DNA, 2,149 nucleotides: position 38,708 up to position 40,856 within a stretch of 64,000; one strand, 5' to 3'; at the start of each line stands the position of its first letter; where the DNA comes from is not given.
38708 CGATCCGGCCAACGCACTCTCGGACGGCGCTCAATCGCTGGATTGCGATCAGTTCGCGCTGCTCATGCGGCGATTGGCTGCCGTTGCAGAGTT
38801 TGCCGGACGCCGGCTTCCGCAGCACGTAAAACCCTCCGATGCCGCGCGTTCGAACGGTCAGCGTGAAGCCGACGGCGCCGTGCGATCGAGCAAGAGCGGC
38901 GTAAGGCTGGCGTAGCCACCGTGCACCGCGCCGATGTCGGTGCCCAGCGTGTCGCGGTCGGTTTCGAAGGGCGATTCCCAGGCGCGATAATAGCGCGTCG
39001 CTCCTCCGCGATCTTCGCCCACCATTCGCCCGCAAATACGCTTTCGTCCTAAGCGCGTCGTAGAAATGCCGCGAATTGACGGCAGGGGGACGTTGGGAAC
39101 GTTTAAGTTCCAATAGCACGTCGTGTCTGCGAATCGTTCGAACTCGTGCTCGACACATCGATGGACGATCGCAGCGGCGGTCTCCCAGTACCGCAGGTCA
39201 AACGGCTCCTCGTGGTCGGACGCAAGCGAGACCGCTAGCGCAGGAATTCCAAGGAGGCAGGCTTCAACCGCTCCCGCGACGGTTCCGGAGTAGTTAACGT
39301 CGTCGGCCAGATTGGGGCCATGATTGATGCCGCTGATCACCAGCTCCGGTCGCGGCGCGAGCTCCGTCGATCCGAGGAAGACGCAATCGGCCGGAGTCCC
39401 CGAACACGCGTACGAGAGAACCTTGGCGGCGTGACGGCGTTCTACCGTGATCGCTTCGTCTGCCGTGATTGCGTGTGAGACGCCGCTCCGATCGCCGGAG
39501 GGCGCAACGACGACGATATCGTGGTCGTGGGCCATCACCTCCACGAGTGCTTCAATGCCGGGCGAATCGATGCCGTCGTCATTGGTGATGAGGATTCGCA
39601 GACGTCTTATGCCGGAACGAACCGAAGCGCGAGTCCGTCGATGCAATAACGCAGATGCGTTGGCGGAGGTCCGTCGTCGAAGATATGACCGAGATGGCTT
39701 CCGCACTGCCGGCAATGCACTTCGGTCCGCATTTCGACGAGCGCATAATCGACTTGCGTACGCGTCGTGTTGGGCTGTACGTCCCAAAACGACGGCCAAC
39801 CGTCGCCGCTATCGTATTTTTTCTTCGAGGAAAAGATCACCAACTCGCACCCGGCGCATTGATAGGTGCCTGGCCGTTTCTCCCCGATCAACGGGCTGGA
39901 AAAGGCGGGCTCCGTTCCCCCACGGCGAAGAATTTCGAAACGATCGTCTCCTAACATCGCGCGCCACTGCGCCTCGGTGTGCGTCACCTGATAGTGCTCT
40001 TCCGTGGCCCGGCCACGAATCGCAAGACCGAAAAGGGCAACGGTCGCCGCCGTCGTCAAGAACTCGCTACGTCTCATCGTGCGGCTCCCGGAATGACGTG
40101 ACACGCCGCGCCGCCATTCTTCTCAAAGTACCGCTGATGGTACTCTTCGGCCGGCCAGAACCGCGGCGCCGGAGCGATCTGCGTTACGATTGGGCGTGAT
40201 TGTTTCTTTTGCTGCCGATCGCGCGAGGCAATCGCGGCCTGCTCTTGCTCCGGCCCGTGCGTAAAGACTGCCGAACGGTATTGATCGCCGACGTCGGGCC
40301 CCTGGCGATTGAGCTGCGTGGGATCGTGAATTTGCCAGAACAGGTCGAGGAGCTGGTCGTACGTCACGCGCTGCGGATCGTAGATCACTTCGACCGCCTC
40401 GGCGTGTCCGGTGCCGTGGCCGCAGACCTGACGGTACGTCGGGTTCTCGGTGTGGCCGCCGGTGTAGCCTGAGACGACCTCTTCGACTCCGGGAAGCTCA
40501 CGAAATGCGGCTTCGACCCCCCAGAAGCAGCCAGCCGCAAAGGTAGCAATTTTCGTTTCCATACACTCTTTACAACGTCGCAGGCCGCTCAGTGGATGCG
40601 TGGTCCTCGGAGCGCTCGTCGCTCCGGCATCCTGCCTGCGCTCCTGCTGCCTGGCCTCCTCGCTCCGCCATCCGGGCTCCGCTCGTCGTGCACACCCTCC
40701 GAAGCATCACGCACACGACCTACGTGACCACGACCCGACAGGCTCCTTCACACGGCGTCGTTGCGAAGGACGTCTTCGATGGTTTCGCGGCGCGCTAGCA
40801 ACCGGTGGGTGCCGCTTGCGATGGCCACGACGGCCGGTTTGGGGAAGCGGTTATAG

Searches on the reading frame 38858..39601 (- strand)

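Call 8: search_protein_families(library=pfam, proteins=[window:38858-39601:-])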
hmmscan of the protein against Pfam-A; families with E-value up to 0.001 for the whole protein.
window:38858-39601:- (247 aa): 1 family
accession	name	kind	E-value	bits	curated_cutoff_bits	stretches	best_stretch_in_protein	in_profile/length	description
PF01975.23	SurE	-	9.1e-61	205.4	22.1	1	3-188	1-186/189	Survival protein SurE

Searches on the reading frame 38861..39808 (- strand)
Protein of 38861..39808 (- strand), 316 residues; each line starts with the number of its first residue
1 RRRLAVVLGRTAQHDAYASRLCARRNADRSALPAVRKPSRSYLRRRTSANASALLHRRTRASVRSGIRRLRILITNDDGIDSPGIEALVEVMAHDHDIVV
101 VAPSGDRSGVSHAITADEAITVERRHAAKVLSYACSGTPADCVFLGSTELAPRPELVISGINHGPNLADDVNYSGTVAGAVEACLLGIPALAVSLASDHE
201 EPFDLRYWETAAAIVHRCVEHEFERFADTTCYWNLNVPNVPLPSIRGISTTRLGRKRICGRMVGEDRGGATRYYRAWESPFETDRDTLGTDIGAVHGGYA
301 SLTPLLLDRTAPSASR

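Call 54: search_protein_families(library=ncbifam, proteins=[window:38861-39808:-], max_evalue=1e-8)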
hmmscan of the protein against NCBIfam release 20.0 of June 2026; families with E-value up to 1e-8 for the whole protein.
window:38861-39808:- (316 aa): 13 families
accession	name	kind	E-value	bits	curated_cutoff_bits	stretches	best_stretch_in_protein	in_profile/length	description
NF001490.0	PRK00346.1-4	equivalog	1.3e-63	214.5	233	1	71-312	2-241/254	5'/3'-nucleotidase SurE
NF001489.0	PRK00346.1-3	equivalog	3e-61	207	295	1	70-311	1-234/250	5'/3'-nucleotidase SurE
NF001492.0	PRK00346.2-2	equivalog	5.1e-58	196.3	271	1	69-311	3-245/261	5'/3'-nucleotidase SurE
TIGR00087.1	surE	equivalog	8e-55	185.9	135.1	1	71-308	2-250/252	5'/3'-nucleotidase SurE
NF001488.0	PRK00346.1-1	equivalog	1.4e-53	181.8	396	1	70-314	1-236/253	5'/3'-nucleotidase SurE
NF010543.0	PRK13933.1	equivalog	2.1e-49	168.4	280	1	70-310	1-239/253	stationary phase survival protein SurE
NF001493.0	PRK00346.2-3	equivalog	5.6e-49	167.2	230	1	68-283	3-222/269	5'/3'-nucleotidase SurE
NF010545.0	PRK13935.1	equivalog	2.4e-47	161.4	365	1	70-306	1-233/254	stationary phase survival protein SurE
NF001494.0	PRK00346.2-4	equivalog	8.6e-46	156.5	313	1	71-311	3-246/259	5'/3'-nucleotidase SurE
NF001491.0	PRK00346.2-1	equivalog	5.7e-45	153.6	290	1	70-312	3-252/266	5'/3'-nucleotidase SurE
NF010542.0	PRK13932.1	equivalog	1.3e-40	139.3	436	1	68-311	8-247/261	stationary phase survival protein SurE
NF010541.0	PRK13931.1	equivalog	9.4e-38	130.1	422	1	70-311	1-249/261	5'/3'-nucleotidase SurE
NF010544.0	PRK13934.1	equivalog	2.4e-29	102.2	325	1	71-308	2-240/266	stationary phase survival protein SurE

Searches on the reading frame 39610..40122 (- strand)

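Call 54: search_protein_families(library=ncbifam, proteins=[window:39610-40122:-], max_evalue=1e-8)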
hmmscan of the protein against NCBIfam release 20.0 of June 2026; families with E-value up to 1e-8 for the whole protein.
window:39610-40122:- (171 aa): 4 families
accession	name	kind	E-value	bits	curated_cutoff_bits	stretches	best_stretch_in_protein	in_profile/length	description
TIGR00357.1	TIGR00357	equivalog_domain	1.2e-39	135.4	113.05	1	48-170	2-125/134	peptide-methionine (R)-S-oxide reductase MsrB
NF004042.0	PRK05550.1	equivalog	3.1e-29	102.1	330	1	53-170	7-123/293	bifunctional methionine sulfoxide reductase B/A protein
NF010625.0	PRK14018.1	equivalog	3.9e-26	91.7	522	1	40-170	372-504/521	bifunctional peptide-methionine (S)-S-oxide reductase MsrA/peptide-methionine (R)-S-oxide reductase MsrB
NF004036.0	PRK05508.1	equivalog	4.4e-23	81.4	179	1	59-170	8-118/121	methionine-R-sulfoxide reductase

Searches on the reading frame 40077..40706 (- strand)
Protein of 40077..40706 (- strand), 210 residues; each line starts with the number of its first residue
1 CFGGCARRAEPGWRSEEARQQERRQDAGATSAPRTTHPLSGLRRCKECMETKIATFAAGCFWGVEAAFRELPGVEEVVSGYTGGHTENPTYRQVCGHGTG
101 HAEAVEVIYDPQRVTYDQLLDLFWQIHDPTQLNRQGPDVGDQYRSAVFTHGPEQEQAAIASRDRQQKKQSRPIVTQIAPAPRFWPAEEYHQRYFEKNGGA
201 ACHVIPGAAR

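Call 54: search_protein_families(library=ncbifam, proteins=[window:40077-40706:-], max_evalue=1e-8)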
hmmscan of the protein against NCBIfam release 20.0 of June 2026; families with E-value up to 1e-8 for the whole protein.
window:40077-40706:- (210 aa): 4 families
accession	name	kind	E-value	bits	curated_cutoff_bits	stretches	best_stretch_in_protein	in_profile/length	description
NF004042.0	PRK05550.1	equivalog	3.8e-66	223.2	330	1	47-204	130-287/293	bifunctional methionine sulfoxide reductase B/A protein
TIGR00401.1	msrA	equivalog_domain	6.5e-63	211.7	108.1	1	52-199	1-150/153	peptide-methionine (S)-S-oxide reductase MsrA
NF010625.0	PRK14018.1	equivalog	3.8e-46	157.7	522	1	46-204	193-350/521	bifunctional peptide-methionine (S)-S-oxide reductase MsrA/peptide-methionine (R)-S-oxide reductase MsrB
NF004038.0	PRK05528.1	equivalog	2.2e-25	89.5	200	1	55-204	5-147/157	peptide-methionine (S)-S-oxide reductase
